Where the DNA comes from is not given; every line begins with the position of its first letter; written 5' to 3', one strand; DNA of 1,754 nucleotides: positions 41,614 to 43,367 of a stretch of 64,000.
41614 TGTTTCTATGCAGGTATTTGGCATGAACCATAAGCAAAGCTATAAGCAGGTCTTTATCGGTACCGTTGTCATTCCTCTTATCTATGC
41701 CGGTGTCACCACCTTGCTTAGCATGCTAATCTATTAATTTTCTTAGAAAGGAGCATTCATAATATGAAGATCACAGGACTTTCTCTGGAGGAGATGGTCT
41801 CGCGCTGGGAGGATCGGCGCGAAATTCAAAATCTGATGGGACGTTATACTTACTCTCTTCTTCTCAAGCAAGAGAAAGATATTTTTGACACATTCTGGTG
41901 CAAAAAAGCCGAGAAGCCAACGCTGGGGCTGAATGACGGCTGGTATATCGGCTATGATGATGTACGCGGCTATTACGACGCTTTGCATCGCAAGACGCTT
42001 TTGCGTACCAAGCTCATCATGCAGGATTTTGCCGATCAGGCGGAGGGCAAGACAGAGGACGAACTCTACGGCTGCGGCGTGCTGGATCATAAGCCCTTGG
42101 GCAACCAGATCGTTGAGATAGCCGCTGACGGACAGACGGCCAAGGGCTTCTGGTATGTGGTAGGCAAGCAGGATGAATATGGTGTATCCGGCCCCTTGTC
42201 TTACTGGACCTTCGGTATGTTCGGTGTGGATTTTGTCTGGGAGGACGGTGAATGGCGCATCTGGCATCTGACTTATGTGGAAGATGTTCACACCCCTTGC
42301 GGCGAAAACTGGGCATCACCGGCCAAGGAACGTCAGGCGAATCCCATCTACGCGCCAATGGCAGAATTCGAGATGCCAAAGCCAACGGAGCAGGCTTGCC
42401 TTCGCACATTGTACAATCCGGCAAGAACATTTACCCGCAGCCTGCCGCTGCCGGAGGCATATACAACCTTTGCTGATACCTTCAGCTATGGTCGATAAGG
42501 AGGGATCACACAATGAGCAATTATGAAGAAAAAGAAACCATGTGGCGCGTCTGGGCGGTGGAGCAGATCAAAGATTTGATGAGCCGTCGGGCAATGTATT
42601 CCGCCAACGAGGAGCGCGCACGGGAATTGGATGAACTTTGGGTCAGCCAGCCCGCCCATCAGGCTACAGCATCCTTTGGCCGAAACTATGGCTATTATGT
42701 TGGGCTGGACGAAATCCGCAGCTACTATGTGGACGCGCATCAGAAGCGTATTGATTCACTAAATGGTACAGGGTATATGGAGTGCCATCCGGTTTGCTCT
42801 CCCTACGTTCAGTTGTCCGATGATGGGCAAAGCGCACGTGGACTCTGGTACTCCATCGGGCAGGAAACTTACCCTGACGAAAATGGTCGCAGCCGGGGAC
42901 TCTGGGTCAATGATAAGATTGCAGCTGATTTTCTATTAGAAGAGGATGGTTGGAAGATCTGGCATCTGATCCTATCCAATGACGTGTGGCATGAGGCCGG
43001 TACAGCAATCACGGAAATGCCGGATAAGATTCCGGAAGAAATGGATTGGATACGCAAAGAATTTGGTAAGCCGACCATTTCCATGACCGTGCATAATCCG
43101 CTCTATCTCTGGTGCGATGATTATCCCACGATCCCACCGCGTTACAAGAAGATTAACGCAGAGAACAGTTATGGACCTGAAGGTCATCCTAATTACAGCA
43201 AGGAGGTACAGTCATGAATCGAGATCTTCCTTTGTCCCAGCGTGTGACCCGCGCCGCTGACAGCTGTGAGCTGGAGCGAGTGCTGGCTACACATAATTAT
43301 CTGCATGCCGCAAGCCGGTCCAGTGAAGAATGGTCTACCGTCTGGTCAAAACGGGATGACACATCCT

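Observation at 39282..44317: LysR - anion permease - three tandem divergent NTF2/SnoaL-like paralogues - 116-aa protein: an uncharacterised putative catabolic system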

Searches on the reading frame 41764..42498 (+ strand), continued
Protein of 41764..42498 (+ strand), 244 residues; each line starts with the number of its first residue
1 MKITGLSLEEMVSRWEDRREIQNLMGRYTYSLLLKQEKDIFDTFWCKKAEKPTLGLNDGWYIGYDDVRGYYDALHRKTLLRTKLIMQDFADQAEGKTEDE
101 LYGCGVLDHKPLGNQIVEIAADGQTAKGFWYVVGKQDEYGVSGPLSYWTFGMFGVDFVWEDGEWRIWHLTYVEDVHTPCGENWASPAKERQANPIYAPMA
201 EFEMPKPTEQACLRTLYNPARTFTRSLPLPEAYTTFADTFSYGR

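Call 91: search_protein_families(library=pfam, proteins=[L031:1896-3917:+, L031:3933-6191:+, L031:6297-8288:+, L031:12762-14126:+, L031:15959-17038:+, L031:17050-18171:+, L031:18318-19241:+, L031:19360-20724:+, L011:4753-5586:+, L011:9416-10525:+], max_evalue=0.00001)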
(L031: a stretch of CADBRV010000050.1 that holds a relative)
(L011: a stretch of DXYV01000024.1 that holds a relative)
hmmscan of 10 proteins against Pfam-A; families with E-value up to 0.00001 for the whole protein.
L031:1896-3917:+ (673 aa): 4 families
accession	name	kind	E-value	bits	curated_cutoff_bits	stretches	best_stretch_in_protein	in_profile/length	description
PF00204.31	DNA_gyraseB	-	1.9e-55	187.5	27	1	260-428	1-172/173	DNA gyrase B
PF00986.26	DNA_gyraseB_C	-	1e-24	86.9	29.8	1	602-662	2-62/63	DNA gyrase B subunit, carboxyl terminus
PF01751.28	Toprim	-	2.1e-18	66.7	23.1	1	456-570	1-94/96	Toprim domain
PF02518.31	HATPase_c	-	1.8e-15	57.8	26.4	1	67-181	4-94/111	Histidine kinase-, DNA gyrase B-, and HSP90-like ATPase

L031:3933-6191:+ (752 aa): 2 families
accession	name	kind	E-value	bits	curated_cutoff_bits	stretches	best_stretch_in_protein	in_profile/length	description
PF00521.26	DNA_topoisoIV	-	9.8e-146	486.4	31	1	36-497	1-431/432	DNA gyrase/topoisomerase IV, subunit A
PF03989.18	DNA_gyraseA_C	-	1.2e-18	66.7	27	1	672-718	1-47/48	DNA gyrase C-terminal domain, beta-propeller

L031:6297-8288:+ (663 aa): 1 family
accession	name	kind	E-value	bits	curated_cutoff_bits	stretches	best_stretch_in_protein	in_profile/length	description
PF03030.21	H_PPase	-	5.3e-284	944.3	29.7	1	13-652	1-645/645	Inorganic H+ pyrophosphatase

L031:12762-14126:+ (454 aa): 2 families
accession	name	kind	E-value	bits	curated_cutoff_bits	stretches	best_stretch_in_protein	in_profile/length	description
PF01554.23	MatE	-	7.9e-55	185.4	24.9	2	26-186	1-161/161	MatE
PF01943.22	Polysacc_synt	-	6.8e-06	26.2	28.2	0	98-263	78-227/274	Polysaccharide biosynthesis protein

L031:15959-17038:+ (359 aa): 0 families

L031:17050-18171:+ (373 aa): 0 families

L031:18318-19241:+ (307 aa): 1 family
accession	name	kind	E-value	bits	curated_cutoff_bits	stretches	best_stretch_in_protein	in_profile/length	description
PF13527.13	Acetyltransf_9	-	2.2e-15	57.2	25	1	4-125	3-122/127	Acetyltransferase (GNAT) domain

L031:19360-20724:+ (455 aa): 2 families
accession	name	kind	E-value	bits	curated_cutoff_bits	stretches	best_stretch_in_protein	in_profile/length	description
PF02739.22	5_3_exonuc_N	-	1e-58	198.1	34.3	1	4-172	1-164/164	5'-3' exonuclease, N-terminal resolvase-like domain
PF01367.25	5_3_exonuc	-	1.6e-30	105.9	40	1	173-266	1-94/97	5'-3' exonuclease, C-terminal SAM fold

L011:4753-5586:+ (277 aa): 3 families
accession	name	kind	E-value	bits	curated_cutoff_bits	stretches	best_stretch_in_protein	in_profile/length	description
PF13561.12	adh_short_C2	-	1.1e-47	163.1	27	1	30-275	1-235/236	Enoyl-(Acyl carrier protein) reductase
PF00106.31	adh_short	-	6e-44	150.3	26.6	1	24-207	1-184/195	short chain dehydrogenase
PF08659.16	KR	-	2.5e-07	31.3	22.6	1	27-175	4-151/180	KR domain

L011:9416-10525:+ (369 aa): 1 family
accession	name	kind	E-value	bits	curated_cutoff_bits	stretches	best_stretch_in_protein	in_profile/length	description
PF00395.25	SLH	-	1.1e-13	51.3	20.8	1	159-201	3-44/44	S-layer homology domain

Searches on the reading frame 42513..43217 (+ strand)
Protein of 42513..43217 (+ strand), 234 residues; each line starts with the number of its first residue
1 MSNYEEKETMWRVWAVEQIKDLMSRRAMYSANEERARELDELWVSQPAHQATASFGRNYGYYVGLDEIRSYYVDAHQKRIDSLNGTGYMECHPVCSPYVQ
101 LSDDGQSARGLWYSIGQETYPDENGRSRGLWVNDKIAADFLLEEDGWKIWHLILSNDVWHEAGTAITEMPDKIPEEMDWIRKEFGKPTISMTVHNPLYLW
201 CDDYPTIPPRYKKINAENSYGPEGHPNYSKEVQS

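Call 3: search_protein_families(library=pfam, proteins=[window:42513-43217:+], max_evalue=0.1)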
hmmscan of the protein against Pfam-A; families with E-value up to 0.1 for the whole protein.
window:42513-43217:+ (234 aa): 1 family
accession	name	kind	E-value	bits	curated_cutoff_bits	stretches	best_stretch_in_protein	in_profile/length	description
PF13577.12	SnoaL_4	-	2.5e-11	44.1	24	1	12-152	2-125/126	SnoaL-like domain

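Call 4: search_protein_families(library=ncbifam, proteins=[window:42513-43217:+], max_evalue=0.1)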
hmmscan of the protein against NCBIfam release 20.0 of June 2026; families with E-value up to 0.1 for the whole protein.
window:42513-43217:+ (234 aa): 0 families

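Call 6: search_solved_structures(query=window:42513-43217:+, max_evalue=10)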
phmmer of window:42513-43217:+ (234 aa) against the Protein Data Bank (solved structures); distinct sequences matched with E-value up to 10: 0.

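Call 45: search_solved_structures(query=A3, max_evalue=1, show_alignments=2)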
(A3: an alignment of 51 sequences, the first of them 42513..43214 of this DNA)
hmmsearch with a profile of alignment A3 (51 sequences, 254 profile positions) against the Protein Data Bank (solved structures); distinct sequences matched with E-value up to 1: 3.
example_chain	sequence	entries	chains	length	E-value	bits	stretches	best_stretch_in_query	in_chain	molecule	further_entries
8abv_A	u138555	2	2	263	0.00032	23.3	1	118-176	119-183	SnoaL-like domain-containing protein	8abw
8abt_A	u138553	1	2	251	0.0004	23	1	118-180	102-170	SnoaL-like domain-containing protein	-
8abu_A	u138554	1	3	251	0.00056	22.5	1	119-180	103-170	SnoaL-like domain-containing protein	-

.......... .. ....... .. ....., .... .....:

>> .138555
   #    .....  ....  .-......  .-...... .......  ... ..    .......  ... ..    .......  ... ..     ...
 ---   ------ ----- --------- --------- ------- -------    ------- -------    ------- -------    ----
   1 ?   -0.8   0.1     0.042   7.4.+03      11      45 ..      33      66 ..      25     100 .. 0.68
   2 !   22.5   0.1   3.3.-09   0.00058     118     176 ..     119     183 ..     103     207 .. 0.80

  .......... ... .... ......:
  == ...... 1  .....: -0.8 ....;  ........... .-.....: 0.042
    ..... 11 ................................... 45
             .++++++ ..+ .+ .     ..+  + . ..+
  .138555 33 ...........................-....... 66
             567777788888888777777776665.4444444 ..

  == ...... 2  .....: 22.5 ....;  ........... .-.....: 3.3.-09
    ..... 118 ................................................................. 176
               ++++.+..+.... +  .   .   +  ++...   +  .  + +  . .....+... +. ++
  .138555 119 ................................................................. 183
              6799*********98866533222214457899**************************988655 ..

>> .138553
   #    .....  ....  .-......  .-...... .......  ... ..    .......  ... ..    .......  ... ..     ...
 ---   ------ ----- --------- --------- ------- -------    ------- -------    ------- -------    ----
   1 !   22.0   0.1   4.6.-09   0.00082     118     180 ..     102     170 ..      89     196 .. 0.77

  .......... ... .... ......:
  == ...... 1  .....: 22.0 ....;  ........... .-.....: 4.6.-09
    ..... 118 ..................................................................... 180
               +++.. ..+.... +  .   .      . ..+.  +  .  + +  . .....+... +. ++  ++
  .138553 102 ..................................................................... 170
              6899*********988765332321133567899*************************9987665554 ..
